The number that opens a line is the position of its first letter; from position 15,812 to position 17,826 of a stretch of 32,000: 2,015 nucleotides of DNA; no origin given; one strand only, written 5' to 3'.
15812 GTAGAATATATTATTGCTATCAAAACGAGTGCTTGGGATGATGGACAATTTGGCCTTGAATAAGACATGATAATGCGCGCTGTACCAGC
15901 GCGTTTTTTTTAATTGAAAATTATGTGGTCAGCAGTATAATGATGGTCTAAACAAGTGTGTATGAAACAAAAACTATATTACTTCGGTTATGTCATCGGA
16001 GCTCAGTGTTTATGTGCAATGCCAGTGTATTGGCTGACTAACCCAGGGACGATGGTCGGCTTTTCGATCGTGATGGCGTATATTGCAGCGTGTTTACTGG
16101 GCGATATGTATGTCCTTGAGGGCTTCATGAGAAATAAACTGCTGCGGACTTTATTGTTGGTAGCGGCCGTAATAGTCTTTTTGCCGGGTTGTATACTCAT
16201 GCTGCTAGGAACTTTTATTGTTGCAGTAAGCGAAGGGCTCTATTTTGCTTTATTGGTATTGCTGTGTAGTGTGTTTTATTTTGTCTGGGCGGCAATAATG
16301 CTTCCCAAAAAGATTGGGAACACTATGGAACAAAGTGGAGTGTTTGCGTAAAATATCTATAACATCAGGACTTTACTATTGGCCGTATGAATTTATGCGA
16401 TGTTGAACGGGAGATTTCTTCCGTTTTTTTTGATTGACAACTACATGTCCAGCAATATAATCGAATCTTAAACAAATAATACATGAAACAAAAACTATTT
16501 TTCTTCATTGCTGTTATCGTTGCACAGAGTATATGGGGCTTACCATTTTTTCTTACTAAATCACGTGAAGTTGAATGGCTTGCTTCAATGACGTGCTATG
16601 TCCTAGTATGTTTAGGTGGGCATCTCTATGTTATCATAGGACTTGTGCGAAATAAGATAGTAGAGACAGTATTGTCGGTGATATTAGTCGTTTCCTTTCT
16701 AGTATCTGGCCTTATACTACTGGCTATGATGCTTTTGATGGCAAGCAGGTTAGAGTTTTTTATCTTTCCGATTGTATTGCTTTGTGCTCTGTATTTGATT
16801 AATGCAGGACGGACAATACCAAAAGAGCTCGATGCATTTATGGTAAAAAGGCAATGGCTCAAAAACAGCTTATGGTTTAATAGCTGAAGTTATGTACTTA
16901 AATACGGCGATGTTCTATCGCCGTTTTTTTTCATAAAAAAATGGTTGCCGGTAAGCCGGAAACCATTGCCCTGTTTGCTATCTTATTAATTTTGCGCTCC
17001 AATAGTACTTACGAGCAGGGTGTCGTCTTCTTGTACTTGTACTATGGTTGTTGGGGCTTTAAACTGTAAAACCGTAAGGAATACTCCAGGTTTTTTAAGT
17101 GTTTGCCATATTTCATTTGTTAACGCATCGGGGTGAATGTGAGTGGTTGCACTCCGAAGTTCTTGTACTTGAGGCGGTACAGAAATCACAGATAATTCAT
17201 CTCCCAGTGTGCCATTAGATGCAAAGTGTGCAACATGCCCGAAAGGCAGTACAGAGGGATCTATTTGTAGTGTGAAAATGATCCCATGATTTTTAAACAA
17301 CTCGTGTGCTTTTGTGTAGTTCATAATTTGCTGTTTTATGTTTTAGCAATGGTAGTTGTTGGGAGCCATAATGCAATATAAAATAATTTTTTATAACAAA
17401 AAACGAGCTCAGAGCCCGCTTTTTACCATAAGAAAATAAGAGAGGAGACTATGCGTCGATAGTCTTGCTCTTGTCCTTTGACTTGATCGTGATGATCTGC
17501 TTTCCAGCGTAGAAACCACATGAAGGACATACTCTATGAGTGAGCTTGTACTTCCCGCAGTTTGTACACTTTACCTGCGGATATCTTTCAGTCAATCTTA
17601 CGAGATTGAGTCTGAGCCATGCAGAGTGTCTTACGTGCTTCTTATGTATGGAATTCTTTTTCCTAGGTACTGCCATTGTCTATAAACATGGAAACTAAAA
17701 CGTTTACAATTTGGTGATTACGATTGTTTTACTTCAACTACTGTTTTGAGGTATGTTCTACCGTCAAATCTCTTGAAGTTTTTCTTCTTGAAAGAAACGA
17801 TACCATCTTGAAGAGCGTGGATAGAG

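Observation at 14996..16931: Tandem array of four self-contained cassettes, each promoter - small 4-TM protein - terminator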

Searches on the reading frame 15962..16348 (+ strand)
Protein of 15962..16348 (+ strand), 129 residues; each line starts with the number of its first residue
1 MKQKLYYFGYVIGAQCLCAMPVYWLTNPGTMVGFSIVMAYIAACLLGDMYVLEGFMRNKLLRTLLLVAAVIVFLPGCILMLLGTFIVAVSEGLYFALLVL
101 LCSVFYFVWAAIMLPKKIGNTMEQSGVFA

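Call 8: search_protein_families(library=pfam, max_evalue=1, proteins=[window:15962-16348:+])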
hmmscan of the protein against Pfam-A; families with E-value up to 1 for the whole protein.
window:15962-16348:+ (129 aa): 1 family
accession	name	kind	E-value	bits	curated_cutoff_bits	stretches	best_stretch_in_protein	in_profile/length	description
PF10161.14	DDDD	-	0.47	10.7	27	1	93-128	32-67/76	Putative mitochondrial precursor protein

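Call 9: search_protein_families(library=ncbifam, max_evalue=1, proteins=[window:15962-16348:+])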
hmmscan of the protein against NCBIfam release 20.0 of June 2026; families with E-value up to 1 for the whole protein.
window:15962-16348:+ (129 aa): 0 families

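Call 15: find_homologous_proteins(query=window:15962-16348:+, max_evalue=0.01)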
Query window:15962-16348:+ (129 aa): 2 proteins with E <= 0.01 among 63 candidates.
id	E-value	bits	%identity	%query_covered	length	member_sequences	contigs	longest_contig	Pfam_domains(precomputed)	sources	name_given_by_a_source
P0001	4.0e-76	271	100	100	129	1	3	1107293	-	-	-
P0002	4.5e-50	187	70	100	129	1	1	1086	-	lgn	-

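Call 17: find_encoding_contigs(protein=P0002, flank=10000)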
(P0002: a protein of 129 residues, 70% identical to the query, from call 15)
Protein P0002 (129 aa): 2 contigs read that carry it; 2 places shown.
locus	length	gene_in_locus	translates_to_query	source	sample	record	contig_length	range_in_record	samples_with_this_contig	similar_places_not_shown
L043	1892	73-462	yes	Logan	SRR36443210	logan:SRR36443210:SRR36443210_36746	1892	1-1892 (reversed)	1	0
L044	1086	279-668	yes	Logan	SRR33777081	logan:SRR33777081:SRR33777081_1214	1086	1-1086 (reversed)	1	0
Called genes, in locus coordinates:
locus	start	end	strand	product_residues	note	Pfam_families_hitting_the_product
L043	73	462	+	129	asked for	-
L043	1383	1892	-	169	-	?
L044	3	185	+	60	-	?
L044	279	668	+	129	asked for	-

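Call 41: predict_structure(alignment_id=A3)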
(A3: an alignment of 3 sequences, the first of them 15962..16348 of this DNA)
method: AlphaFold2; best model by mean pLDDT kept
length: 129 residues; sequences in the alignment: 3
mean_pLDDT: 55.6   pTM: 0.38
mean pLDDT of the five models: 55.6, 54.2, 52.5, 51.8, 50.1
residues with pLDDT >= 90: 0; 70-90: 0; 50-70: 94; < 50: 35
segments of 3 or more residues with pLDDT < 50: 1-10, 16-24, 117-129
pLDDT, mean of each block of 10 residues (from residue 1): 44 49 51 57 59 61 63 62 62 61 61 50 41
secondary structure, 60 per line:
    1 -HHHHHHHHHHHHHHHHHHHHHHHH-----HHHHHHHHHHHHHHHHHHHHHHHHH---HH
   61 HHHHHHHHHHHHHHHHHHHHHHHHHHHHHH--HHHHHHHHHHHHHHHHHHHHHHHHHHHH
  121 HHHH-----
elements in order: H2-25 H31-55 H59-90 H93-124
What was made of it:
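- Tried and rejected: AlphaFold2 on P3 with 3 sequences gave pLDDT 55.6: four helices but low confidence (call 41).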

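Call 43: search_protein_representatives(alignment_id=A3)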
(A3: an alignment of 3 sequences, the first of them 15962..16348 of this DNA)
Query: 3 sequences, 129 profile positions. Proteins with E-value up to 0.001 (for the whole library): 3; up to 1e-10: 3; up to 1e-30: 2. The best 3 are listed.
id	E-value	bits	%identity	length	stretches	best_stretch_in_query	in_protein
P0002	3.5e-61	221.1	-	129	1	1-129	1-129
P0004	7.0e-54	197.5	-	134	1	1-128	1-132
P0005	5.1e-12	62.2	-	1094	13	62-98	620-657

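Call 49: search_protein_families(library=phrogs, max_evalue=0.1, proteins=[window:15962-16348:+])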
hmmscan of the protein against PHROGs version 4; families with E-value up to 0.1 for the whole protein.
window:15962-16348:+ (129 aa): 0 families

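Call 50: search_protein_families(library=padloc, max_evalue=0.1, proteins=[window:15962-16348:+])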
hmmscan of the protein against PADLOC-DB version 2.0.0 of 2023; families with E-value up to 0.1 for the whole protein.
window:15962-16348:+ (129 aa): 0 families

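Call 53: find_related_loci(query=A3, collection=viral_contigs, flank=5000)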
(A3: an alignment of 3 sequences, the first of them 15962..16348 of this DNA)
Query A3 (129 aa) in viral_contigs; peptide patterns used: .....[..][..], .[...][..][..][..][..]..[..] (x = any residue, [..] = any of these).
224 stretches matched a pattern, but none encodes a relative of the query by tblastn (E <= 1e-3).

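Call 64: search_solved_structures(query=A3, max_evalue=1)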
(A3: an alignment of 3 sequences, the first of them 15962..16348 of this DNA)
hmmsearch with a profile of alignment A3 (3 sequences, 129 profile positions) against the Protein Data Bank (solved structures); distinct sequences matched with E-value up to 1: 3.
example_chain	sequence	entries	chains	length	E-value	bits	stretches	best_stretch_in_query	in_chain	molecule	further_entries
8zsv_R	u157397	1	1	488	0.029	17.6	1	32-87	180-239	Soluble cytochrome b562,Trace amine-associated receptor 1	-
8wc3_R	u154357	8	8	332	0.063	16.6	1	32-88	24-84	Trace amine-associated receptor 1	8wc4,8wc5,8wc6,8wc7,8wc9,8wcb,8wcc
8jlj_R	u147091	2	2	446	0.092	16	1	32-87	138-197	Soluble cytochrome b562,Trace amine-associated receptor 1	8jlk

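Call 70: fold_search(model_id=the predicted structure, library=pdb)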
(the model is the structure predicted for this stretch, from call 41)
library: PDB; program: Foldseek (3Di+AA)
matches with E <= 10: 61; with E <= 0.001: 0
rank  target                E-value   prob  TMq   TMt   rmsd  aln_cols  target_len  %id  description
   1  3ze4_C                1.1e+00  0.72  0.44  0.58   4.0        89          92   15  Crystal structure of the integral membrane diacylglycerol kinase - wild-type (released 2013-05-22)
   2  6bbi_A                1.6e+00  0.33  0.42  0.37   7.6       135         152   18  The CRAC channel Orai in an unlatched-closed conformation; K163W loss-of-function mutation; P42212 crystal form (released 2018-09-12)
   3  4bpd_A                1.6e+00  0.30  0.35  0.37   4.2        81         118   17  Structure determination of an integral membrane kinase (released 2014-05-07)
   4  2lqg_MODEL_1_A        1.9e+00  0.51  0.47  0.45   6.6       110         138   15  Solution Structure of the R4 domain of talin (released 2013-02-13)
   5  9ftl_A                1.9e+00  0.38  0.43  0.34  21.4       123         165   10  Asgard ESCRT-IIIB filament structure (released 2025-04-16)
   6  4bpd_C                2.0e+00  0.30  0.38  0.49   4.2        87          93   17  Structure determination of an integral membrane kinase (released 2014-05-07)
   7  6w2y_B                2.2e+00  0.23  0.40  0.10   8.6       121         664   14  CryoEM Structure of GABAB1b Homodimer (released 2020-07-01)
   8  6bbi_B                2.5e+00  0.23  0.42  0.40   7.7       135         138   18  The CRAC channel Orai in an unlatched-closed conformation; K163W loss-of-function mutation; P42212 crystal form (released 2018-09-12)
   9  6tz4_02               2.6e+00  0.38  0.43  0.32  24.6       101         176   10  CryoEM reconstruction of membrane-bound ESCRT-III filament composed of CHMP1B+IST1 (right-handed) (released 2020-04-08)
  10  8hf2_A                2.8e+00  0.12  0.35  0.36   6.5       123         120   13  Cryo-EM structure of WeiTsing (released 2023-06-21)
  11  9hlx_A                2.9e+00  0.30  0.39  0.05  15.2        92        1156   13  Structure of Ba1Cas12a3 binary complex (released 2025-12-17)
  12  9ftl_a                3.3e+00  0.23  0.43  0.33  21.8       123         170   10  Asgard ESCRT-IIIB filament structure (released 2025-04-16)
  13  7pnt_L                3.5e+00  0.15  0.35  0.27  17.9       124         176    9  Assembly intermediate of mouse mitochondrial ribosome small subunit without mS37 in complex with RbfA and Tfb1m (released 2022-06-15)
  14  8anq_B                3.7e+00  0.25  0.49  0.31   4.1       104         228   14  Crystal structure of the microbial rhodopsin from Sphingomonas paucimobilis (SpaR) (released 2023-05-03)
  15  9e0h_A                4.2e+00  0.16  0.45  0.40   7.5       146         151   13  De novo calcium channel heptamer, CalC6_3 with DHR extensions. Off target multimerization state (released 2025-10-01)
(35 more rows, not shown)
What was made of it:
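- Tried and rejected: Foldseek against PDB gave nothing below E = 1 (call 70).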

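Call 78: find_encoding_contigs(protein=P0004, flank=4000, max_places=10)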
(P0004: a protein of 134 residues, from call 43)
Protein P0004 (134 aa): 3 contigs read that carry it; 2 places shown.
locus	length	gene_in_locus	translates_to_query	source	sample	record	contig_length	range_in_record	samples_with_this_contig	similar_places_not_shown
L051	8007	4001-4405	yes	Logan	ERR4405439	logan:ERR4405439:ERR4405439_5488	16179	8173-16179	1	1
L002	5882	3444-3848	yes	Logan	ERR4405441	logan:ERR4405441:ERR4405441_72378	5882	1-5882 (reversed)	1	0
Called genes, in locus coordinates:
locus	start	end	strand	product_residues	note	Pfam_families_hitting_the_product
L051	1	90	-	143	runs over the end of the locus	-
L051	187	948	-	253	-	PF22935:RM44_endonuclase (weak), PF14622:Ribonucleas_3_3, PF00636:Ribonuclease_3, PF00035:dsrm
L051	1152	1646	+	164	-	-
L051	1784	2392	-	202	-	PF01029:NusB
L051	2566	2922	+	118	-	-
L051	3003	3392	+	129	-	-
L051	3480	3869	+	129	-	-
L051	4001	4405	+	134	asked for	-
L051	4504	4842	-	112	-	-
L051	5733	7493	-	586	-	PF05000:RNA_pol_Rpb1_4, PF04998:RNA_pol_Rpb1_5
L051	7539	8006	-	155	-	?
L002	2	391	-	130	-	?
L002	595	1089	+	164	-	-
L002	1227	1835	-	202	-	PF01029:NusB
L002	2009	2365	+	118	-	-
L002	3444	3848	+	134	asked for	-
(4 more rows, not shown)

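Call 85: search_dna_similar(query=window:15962-16348:+, collection=phages, mode=protein, max_evalue=0.01, max_rows=5)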
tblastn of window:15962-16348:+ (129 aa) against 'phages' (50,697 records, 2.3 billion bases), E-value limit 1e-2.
No match.

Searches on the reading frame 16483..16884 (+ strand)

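Call 8: search_protein_families(library=pfam, max_evalue=1, proteins=[window:16483-16884:+])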
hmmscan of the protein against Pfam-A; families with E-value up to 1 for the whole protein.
window:16483-16884:+ (134 aa): 2 families
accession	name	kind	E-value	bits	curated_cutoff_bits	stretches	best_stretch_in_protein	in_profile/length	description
PF09586.16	YfhO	-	0.47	9.2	28.5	1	29-110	359-443/835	Bacterial membrane protein YfhO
PF00771.25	FHIPEP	-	0.78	8.6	29.1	1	61-102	11-51/657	FHIPEP family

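Call 9: search_protein_families(library=ncbifam, max_evalue=1, proteins=[window:16483-16884:+])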
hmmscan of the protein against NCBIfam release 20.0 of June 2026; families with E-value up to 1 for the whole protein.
window:16483-16884:+ (134 aa): 1 family
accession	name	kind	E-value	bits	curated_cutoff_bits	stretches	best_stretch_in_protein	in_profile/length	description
TIGR01398.1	FlhA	equivalog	0.98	7.6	772.1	0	52-103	14-64/678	flagellar biosynthesis protein FlhA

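Call 49: search_protein_families(library=phrogs, max_evalue=0.1, proteins=[window:16483-16884:+])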
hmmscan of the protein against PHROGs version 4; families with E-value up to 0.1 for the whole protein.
window:16483-16884:+ (134 aa): 0 families

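Call 50: search_protein_families(library=padloc, max_evalue=0.1, proteins=[window:16483-16884:+])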
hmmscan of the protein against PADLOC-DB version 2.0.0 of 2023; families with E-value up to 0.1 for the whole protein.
window:16483-16884:+ (134 aa): 0 families

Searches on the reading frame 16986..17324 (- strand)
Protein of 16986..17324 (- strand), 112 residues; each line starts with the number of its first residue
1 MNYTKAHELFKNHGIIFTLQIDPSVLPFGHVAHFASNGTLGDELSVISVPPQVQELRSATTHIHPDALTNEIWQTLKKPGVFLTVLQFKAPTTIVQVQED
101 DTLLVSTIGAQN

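Call 8: search_protein_families(library=pfam, max_evalue=1, proteins=[window:16986-17324:-])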
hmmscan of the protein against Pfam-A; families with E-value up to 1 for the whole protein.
window:16986-17324:- (112 aa): 0 families

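Call 9: search_protein_families(library=ncbifam, max_evalue=1, proteins=[window:16986-17324:-])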
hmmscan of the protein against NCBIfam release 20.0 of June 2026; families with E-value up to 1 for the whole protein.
window:16986-17324:- (112 aa): 0 families

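Call 49: search_protein_families(library=phrogs, max_evalue=0.1, proteins=[window:16989-17324:-])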
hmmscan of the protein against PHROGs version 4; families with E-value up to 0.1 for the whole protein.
window:16989-17324:- (112 aa): 0 families

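Call 50: search_protein_families(library=padloc, max_evalue=0.1, proteins=[window:16989-17324:-])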
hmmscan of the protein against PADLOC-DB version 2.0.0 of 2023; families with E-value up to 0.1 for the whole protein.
window:16989-17324:- (112 aa): 0 families

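Call 51: find_homologous_proteins(query=window:16989-17324:-, max_evalue=0.1)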
Query window:16989-17324:- (112 aa): 1 proteins with E <= 0.1 among 13 candidates.
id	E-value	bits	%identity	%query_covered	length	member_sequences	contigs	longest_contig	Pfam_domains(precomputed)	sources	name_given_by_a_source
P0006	8.0e-68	243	100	100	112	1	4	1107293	-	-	-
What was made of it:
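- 16986..17324 (-): Orphan soluble protein h112 (112 aa), inside the variable block. No homolog or family (calls 8, 51).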

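Call 69: predict_structure(protein=window:16989-17324:-)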
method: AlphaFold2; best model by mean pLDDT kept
length: 112 residues; sequences in the alignment: 1
mean_pLDDT: 47.3   pTM: 0.35
mean pLDDT of the five models: 47.3, 38.6, 37.6, 35.0, 34.9
residues with pLDDT >= 90: 0; 70-90: 0; 50-70: 50; < 50: 62
segments of 3 or more residues with pLDDT < 50: 1-23, 25-27, 37-43, 52-66, 88-92, 108-112
pLDDT, mean of each block of 10 residues (from residue 1): 33 35 48 50 50 44 48 58 54 54 49 33
secondary structure, 60 per line:
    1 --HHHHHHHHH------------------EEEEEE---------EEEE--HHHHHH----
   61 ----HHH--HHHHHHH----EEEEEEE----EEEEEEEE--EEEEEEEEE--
elements in order: H3-11 E30-35 E45-48 H51-56 H70-76 E81-87 E92-99 E102-110
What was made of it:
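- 16986..17324 (-): AF2 model pLDDT 47 (call 69).
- Tried and rejected: AlphaFold2 on h112 gave pLDDT 47, which is unusable (call 69).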

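Call 79: find_encoding_contigs(protein=P0006, flank=4000, max_places=10)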
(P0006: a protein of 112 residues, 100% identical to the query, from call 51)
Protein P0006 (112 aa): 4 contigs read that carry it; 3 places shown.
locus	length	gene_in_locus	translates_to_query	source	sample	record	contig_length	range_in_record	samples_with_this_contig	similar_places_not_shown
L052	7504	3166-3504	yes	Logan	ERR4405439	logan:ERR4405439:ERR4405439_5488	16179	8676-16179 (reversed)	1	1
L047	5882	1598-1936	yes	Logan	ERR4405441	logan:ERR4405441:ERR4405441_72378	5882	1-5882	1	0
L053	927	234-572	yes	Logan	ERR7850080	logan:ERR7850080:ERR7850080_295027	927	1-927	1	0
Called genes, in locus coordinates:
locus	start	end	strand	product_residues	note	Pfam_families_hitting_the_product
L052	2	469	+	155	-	?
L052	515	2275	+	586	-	PF05000:RNA_pol_Rpb1_4, PF04998:RNA_pol_Rpb1_5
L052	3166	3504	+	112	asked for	-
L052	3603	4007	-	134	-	-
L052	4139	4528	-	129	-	-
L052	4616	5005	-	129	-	-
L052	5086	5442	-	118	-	-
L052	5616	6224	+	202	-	PF01029:NusB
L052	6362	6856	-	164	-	-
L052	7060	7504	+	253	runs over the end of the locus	PF22935:RM44_endonuclase (weak), PF14622:Ribonucleas_3_3, PF00636:Ribonuclease_3, PF00035:dsrm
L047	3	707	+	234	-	?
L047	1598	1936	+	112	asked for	-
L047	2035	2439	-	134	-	-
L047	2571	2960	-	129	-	-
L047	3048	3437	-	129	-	-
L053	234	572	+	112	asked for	-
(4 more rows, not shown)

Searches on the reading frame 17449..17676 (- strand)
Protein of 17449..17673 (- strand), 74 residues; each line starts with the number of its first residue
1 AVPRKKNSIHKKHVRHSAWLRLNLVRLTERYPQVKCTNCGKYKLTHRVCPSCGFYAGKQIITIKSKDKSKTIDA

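Call 26: find_encoding_contigs(protein=window:17449-17673:-, flank=6000, max_places=10)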
Protein window:17449-17673:- (74 aa): no gene with exactly this product is on record in the collection.

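Call 28: find_encoding_contigs(protein=window:17452-17676:-, flank=6000, max_places=10)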
Protein window:17452-17676:- (75 aa): 1 contig read that carries it; 1 place shown.
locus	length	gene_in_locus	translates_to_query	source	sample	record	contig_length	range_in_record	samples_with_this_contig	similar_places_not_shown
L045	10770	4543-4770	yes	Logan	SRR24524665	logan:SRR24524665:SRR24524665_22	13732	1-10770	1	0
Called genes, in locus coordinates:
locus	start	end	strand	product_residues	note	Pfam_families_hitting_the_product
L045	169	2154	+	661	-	PF04997:RNA_pol_Rpb1_1, PF00623:RNA_pol_Rpb1_2, PF04983:RNA_pol_Rpb1_3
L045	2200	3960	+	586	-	PF05000:RNA_pol_Rpb1_4, PF04998:RNA_pol_Rpb1_5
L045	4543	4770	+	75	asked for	PF01783:Ribosomal_L32p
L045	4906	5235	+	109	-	-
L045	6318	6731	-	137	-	-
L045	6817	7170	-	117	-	-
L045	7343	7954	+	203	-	PF01029:NusB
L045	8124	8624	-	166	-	-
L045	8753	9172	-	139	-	PF00892:EamA (weak)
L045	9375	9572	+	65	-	PF14622:Ribonucleas_3_3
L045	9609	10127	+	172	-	PF00636:Ribonuclease_3, PF14622:Ribonucleas_3_3, PF00035:dsrm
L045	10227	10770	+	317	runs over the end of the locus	PF02355:SecD_SecF_C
